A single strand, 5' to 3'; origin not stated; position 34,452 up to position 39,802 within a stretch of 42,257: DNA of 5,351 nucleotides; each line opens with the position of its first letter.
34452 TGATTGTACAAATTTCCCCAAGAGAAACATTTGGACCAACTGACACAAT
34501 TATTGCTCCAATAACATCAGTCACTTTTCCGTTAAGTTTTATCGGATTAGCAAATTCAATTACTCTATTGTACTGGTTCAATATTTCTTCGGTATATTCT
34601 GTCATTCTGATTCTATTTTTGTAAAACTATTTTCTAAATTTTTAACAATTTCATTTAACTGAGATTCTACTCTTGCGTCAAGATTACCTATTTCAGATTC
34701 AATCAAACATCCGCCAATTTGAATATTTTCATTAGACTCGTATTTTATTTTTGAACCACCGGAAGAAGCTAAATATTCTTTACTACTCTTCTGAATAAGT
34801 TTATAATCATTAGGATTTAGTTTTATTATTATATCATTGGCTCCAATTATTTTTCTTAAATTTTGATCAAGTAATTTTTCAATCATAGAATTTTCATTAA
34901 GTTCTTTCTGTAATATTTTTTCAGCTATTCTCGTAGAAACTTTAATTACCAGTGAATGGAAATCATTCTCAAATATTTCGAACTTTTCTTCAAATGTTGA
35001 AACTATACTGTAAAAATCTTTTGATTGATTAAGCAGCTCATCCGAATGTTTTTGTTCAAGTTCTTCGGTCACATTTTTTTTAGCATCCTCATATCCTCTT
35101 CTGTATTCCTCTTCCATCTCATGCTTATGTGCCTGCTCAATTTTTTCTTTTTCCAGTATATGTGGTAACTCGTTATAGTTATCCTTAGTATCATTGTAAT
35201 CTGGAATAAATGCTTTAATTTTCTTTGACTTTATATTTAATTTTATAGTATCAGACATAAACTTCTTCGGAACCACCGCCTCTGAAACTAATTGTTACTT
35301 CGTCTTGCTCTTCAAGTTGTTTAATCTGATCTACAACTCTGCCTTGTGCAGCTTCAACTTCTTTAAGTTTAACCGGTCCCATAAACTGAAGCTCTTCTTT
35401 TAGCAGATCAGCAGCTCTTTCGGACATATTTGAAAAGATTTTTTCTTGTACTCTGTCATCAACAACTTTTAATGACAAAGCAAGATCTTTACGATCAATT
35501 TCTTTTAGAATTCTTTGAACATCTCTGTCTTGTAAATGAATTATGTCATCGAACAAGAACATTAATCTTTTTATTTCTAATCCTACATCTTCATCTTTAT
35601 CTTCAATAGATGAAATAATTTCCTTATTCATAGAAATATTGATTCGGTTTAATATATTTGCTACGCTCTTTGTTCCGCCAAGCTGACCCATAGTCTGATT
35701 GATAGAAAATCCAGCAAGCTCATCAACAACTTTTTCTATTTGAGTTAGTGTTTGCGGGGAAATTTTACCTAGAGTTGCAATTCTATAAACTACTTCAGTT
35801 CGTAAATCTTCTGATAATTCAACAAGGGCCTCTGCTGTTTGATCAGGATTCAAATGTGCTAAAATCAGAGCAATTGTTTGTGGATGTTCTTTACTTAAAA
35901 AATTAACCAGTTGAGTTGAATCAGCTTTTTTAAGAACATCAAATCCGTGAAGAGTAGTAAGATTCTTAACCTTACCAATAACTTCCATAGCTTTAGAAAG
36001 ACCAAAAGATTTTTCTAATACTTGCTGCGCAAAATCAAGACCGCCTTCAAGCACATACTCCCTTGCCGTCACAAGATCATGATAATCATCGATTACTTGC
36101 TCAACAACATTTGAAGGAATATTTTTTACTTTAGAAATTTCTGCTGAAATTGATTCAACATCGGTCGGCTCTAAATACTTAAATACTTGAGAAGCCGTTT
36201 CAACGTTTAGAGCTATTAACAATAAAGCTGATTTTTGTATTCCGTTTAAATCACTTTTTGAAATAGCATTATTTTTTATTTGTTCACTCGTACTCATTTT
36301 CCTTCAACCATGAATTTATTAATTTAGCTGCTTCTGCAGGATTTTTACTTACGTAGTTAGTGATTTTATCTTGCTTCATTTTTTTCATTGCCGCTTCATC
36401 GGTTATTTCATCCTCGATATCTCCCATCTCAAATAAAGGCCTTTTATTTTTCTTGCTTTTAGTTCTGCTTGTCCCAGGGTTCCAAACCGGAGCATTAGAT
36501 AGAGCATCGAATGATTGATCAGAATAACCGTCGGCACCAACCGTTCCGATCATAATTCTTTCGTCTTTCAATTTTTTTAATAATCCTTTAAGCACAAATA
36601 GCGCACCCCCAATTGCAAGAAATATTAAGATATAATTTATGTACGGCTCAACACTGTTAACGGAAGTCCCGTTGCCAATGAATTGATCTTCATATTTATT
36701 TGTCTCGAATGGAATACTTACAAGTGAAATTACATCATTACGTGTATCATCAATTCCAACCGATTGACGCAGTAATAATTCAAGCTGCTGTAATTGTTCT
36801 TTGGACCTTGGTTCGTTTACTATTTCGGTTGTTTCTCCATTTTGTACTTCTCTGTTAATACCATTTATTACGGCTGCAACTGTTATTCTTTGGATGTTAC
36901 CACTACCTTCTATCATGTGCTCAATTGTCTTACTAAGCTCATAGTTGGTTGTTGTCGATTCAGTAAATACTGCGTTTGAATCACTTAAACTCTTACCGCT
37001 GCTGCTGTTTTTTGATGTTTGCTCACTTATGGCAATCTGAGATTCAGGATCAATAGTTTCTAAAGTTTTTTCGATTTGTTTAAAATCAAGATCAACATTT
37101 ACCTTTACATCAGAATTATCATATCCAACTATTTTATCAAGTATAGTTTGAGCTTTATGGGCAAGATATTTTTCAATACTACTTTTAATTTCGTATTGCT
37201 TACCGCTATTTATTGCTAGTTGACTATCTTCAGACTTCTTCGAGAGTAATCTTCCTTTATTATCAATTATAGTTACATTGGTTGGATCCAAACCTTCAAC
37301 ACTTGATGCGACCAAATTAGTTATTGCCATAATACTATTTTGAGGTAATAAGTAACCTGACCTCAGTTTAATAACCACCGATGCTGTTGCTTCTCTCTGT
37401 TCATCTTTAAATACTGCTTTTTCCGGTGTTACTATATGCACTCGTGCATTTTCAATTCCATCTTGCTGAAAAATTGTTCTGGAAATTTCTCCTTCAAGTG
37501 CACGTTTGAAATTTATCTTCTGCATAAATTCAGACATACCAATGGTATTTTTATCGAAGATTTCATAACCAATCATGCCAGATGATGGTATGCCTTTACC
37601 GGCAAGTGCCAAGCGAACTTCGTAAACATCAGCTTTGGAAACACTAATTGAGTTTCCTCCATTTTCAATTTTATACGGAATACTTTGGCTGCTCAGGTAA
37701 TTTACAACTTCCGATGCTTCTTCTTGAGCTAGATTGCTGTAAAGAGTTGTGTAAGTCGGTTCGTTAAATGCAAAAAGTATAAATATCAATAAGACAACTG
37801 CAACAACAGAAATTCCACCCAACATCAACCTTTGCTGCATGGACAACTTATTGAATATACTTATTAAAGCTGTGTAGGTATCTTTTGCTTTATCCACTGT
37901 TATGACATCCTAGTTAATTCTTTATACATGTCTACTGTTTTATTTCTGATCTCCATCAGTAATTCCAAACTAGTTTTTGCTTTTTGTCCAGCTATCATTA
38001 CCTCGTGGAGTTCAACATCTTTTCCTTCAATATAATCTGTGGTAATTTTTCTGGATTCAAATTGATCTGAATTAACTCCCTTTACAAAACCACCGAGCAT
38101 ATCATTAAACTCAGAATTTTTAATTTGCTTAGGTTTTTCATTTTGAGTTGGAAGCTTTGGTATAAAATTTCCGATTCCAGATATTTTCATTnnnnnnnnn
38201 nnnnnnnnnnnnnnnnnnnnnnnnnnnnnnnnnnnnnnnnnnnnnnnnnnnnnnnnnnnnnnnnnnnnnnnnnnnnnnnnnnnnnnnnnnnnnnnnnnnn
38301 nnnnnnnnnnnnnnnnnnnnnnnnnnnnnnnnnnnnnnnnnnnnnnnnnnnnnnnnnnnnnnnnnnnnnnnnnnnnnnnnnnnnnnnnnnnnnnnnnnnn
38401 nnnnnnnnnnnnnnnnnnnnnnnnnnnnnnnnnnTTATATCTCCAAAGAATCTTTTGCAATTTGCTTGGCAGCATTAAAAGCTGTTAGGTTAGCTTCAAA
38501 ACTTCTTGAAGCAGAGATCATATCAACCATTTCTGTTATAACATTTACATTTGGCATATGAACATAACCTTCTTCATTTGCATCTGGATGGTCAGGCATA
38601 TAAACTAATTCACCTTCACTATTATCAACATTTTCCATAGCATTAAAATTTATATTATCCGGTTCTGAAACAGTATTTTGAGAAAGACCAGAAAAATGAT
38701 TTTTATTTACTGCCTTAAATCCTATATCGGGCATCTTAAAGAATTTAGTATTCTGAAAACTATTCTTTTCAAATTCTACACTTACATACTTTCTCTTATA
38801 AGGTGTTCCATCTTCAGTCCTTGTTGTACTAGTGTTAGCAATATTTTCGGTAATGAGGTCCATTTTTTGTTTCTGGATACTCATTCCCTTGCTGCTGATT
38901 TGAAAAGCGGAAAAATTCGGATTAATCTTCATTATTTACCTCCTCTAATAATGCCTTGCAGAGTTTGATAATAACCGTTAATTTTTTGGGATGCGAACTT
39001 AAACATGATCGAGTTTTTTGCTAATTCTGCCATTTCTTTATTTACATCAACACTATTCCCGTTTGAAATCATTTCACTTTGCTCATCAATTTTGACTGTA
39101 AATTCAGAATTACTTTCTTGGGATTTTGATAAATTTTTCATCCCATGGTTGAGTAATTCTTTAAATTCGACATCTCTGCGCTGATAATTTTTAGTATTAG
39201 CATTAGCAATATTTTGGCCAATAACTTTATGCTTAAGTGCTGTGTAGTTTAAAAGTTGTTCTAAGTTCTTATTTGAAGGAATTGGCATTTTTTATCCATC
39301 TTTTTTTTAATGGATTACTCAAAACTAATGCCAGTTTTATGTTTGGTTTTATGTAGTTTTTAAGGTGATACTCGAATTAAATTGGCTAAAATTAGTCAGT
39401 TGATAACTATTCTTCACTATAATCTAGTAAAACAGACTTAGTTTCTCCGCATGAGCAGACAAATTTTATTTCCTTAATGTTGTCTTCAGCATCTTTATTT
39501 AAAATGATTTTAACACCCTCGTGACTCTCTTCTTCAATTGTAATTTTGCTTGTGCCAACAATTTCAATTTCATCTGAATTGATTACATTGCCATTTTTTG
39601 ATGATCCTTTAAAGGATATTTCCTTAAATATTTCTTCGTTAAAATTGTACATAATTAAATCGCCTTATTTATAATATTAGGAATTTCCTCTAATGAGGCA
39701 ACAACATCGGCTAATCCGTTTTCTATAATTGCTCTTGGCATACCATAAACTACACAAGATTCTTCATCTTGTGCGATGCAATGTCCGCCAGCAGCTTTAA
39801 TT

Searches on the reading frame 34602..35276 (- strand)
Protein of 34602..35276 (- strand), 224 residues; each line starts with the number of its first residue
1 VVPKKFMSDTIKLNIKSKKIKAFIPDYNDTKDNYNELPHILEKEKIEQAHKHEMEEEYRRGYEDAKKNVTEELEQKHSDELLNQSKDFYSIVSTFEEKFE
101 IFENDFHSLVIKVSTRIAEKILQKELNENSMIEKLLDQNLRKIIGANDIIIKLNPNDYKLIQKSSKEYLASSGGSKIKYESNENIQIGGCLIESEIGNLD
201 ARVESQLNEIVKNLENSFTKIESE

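Call 17: search_protein_families(library=pfam, proteins=[window:34602-35276:-], max_evalue=0.001)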
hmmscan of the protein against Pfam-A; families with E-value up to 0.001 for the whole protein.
window:34602-35276:- (224 aa): 1 family
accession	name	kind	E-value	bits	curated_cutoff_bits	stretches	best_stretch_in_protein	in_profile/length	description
PF02108.21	FliH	-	3.2e-19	69.6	24.1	1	84-209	3-127/128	Flagellar assembly protein FliH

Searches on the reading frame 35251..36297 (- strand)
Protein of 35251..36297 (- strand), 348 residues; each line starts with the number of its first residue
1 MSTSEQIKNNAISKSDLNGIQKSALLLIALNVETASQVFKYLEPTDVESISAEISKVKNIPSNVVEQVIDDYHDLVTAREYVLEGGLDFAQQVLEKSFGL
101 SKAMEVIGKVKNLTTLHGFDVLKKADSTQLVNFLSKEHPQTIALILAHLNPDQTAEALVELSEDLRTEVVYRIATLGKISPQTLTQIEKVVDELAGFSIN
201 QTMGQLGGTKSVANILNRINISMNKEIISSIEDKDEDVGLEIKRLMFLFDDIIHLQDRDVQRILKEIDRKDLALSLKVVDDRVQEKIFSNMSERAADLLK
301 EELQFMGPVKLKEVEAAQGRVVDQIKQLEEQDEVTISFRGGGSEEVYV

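Call 17: search_protein_families(library=pfam, proteins=[window:35251-36297:-], max_evalue=0.001)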
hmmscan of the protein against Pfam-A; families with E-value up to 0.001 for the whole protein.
window:35251-36297:- (348 aa): 4 families
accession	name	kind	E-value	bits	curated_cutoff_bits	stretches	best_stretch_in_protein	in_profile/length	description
PF01706.21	FliG_C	-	6.8e-40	136.1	23.3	1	230-336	2-108/108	FliG C-terminal domain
PF14842.11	FliG_N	-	1.3e-35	122.6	25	2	17-111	2-96/104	FliG N-terminal domain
PF14841.11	FliG_M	-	2.5e-31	108.1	25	1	128-193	2-67/76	FliG middle domain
PF03448.22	MgtE_N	-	8.2e-10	39.6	25.9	0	117-170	29-82/102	MgtE intracellular N domain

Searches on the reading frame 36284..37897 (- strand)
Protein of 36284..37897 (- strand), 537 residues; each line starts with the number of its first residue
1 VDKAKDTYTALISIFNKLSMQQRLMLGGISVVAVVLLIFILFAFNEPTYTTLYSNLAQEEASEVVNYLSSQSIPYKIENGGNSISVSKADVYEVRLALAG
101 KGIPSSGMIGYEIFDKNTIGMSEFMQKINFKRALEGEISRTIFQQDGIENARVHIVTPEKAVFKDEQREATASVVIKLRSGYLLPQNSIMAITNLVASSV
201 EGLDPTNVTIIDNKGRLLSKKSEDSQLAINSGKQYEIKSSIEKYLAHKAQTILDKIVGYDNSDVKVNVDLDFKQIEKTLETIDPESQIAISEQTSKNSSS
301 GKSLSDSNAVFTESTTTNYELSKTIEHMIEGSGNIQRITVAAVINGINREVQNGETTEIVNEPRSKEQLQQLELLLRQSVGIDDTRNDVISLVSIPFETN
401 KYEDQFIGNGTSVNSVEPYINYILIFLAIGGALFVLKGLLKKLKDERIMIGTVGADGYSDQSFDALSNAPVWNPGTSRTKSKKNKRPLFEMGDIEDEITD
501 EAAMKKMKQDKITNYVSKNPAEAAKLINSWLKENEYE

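Call 17: search_protein_families(library=pfam, proteins=[window:36284-37897:-], max_evalue=0.001)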
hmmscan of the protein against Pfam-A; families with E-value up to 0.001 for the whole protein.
window:36284-37897:- (537 aa): 2 families
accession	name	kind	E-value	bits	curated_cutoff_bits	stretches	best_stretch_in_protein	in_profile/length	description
PF01514.23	YscJ_FliF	-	2.6e-66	223.4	24.4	1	45-219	2-178/179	Secretory protein of YscJ/FliF family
PF08345.17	YscJ_FliF_C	-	1.1e-28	101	23.8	1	253-397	1-147/147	Flagellar M-ring protein C-terminal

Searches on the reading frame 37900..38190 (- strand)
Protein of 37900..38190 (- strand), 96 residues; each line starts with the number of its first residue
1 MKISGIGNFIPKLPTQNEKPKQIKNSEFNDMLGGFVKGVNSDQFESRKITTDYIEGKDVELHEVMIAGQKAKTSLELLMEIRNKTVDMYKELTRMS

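Call 65: search_protein_families(library=pfam, proteins=[window:37900-38190:-], max_evalue=0.1)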
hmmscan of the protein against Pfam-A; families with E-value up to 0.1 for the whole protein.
window:37900-38190:- (96 aa): 1 family
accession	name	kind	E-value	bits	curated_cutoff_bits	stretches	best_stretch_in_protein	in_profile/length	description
PF02049.23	FliE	-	3.1e-22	79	22.4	1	16-96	8-88/89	Flagellar hook-basal body complex protein FliE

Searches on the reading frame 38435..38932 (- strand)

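Call 39: search_protein_families(library=pfam, proteins=[window:38435-38932:-], max_evalue=0.001)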
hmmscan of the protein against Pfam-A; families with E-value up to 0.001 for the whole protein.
window:38435-38932:- (165 aa): 2 families
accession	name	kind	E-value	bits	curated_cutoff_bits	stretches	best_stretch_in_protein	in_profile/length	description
PF06429.18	Flg_bbr_C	-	1e-13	51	23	1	121-163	2-44/46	Flagellar basal body rod FlgEFG protein C-terminal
PF00460.25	Flg_bb_rod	-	0.00083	19.7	20.7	0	11-37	2-28/31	Flagella basal body rod protein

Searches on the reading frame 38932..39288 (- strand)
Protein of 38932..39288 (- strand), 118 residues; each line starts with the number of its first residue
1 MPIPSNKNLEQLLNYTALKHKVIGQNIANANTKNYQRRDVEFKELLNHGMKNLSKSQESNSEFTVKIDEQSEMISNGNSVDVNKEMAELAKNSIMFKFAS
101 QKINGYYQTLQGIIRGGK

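Call 39: search_protein_families(library=pfam, proteins=[window:38932-39288:-], max_evalue=0.001)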
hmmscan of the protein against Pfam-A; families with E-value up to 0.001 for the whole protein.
window:38932-39288:- (118 aa): 1 family
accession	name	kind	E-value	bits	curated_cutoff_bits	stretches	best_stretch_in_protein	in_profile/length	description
PF00460.25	Flg_bb_rod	-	0.00086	19.7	20.7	0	16-36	11-31/31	Flagella basal body rod protein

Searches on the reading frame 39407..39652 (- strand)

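Call 65: search_protein_families(library=pfam, proteins=[window:39407-39652:-], max_evalue=0.1)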
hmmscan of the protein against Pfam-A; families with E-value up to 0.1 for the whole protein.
window:39407-39652:- (81 aa): 1 family
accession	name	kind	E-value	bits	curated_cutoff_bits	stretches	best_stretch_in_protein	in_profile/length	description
PF18669.6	Trp_ring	-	0.0088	16.7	27.1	1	18-50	14-46/51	Trimeric autotransporter adhesin Trp ring domain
